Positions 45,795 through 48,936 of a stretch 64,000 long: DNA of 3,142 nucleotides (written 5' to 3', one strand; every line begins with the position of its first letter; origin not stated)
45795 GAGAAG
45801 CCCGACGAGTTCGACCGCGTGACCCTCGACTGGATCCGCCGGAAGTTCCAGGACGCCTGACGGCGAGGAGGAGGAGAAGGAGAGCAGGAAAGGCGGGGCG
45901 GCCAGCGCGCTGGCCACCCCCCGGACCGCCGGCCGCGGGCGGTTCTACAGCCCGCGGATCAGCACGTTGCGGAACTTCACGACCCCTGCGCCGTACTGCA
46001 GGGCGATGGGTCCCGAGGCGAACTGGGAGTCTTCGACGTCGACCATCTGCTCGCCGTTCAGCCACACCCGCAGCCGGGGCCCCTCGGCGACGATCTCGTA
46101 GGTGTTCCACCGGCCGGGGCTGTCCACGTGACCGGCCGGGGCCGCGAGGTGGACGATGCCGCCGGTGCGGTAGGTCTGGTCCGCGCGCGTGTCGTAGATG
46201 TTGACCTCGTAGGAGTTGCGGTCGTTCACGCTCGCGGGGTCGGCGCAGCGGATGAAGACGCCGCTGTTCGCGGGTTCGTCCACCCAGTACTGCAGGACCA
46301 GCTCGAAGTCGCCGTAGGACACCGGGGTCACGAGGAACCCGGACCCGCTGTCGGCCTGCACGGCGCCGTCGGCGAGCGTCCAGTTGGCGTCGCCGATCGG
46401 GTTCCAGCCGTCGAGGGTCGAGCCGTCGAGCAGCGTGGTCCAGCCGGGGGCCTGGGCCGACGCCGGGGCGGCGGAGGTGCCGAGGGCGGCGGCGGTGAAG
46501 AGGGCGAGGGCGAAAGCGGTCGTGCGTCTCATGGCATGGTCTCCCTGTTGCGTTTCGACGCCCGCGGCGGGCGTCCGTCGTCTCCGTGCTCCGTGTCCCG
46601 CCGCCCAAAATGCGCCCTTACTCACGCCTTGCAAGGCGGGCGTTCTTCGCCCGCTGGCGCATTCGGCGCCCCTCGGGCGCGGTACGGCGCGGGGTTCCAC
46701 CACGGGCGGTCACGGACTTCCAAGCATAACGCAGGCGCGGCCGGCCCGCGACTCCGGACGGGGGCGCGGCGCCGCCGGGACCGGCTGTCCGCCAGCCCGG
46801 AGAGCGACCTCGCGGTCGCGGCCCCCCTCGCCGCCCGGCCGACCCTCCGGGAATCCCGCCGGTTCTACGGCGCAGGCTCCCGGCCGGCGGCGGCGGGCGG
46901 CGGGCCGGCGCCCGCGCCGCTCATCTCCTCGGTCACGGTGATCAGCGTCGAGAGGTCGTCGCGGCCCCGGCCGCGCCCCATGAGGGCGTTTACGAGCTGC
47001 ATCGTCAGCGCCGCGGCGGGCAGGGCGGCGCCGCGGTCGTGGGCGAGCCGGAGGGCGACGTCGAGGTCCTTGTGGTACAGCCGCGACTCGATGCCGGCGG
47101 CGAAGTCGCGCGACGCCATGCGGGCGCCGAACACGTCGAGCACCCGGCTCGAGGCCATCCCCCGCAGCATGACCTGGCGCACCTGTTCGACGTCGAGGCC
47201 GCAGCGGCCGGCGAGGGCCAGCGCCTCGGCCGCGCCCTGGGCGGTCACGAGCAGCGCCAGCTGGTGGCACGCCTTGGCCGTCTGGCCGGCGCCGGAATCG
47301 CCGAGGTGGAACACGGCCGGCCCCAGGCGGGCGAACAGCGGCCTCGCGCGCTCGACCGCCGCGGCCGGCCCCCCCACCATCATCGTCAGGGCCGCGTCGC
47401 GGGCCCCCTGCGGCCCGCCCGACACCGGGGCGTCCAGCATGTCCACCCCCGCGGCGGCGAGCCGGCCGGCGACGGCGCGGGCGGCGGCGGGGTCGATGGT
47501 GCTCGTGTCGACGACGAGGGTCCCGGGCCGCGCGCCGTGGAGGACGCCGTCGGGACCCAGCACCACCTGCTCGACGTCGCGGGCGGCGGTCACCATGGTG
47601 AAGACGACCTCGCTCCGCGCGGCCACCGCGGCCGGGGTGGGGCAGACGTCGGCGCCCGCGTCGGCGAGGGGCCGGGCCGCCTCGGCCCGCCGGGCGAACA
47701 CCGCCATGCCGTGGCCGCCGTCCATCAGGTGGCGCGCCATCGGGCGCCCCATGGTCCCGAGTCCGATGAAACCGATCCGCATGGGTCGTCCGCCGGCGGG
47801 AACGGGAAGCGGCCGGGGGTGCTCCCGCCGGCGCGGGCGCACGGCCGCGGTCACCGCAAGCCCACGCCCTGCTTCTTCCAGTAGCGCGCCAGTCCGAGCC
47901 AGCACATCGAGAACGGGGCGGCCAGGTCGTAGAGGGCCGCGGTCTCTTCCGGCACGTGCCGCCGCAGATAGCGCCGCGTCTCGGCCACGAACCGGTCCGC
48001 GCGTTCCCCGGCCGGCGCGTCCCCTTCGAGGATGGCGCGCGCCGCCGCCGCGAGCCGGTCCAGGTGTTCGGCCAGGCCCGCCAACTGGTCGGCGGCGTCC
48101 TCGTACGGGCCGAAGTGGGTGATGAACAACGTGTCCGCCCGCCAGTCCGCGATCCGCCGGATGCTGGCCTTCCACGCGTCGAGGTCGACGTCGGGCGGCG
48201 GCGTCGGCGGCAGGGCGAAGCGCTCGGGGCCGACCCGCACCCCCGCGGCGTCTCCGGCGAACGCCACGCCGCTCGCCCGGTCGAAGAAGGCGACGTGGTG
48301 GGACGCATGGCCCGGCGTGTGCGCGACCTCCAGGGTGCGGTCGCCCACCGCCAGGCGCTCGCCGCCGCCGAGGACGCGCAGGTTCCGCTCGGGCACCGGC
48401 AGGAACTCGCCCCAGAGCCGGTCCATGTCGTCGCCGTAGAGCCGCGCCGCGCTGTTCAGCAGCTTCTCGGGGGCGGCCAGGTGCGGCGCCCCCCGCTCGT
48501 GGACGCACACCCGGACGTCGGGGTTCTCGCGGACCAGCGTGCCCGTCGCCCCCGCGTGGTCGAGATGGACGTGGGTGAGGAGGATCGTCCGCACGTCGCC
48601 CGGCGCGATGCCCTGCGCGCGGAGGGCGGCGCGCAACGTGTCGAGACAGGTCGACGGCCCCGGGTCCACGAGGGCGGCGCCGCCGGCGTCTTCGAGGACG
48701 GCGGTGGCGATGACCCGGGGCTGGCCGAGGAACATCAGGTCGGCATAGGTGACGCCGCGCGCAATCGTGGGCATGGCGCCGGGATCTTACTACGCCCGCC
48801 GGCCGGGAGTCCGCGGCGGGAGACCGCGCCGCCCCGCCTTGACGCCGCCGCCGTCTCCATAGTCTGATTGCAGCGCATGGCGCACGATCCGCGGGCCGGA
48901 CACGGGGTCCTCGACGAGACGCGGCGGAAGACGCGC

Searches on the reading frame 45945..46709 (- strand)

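Call 64: search_protein_families(library=pfam, proteins=[window:45945-46709:-], max_evalue=0.0001)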
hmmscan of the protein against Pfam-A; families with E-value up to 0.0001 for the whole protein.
window:45945-46709:- (254 aa): 1 family
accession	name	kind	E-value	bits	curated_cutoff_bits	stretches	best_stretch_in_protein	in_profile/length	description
PF06439.18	3keto-disac_hyd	-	8.9e-42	143.7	26.8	1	89-252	1-187/187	3-keto-disaccharide hydrolase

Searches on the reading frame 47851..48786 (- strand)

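Call 64: search_protein_families(library=pfam, proteins=[window:47851-48786:-], max_evalue=0.0001)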
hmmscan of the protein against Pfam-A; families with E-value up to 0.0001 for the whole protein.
window:47851-48786:- (311 aa): 3 families
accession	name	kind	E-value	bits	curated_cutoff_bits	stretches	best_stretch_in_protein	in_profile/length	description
PF00753.33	Lactamase_B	-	5.2e-29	102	22.7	1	26-224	6-196/196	Metallo-beta-lactamase superfamily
PF12706.13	Lactamase_B_2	-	3e-09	37.2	27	1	39-186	4-131/200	Beta-lactamase superfamily domain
PF19583.5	ODP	-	1.5e-05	25.4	27.2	0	31-182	8-138/194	ODP family beta lactamase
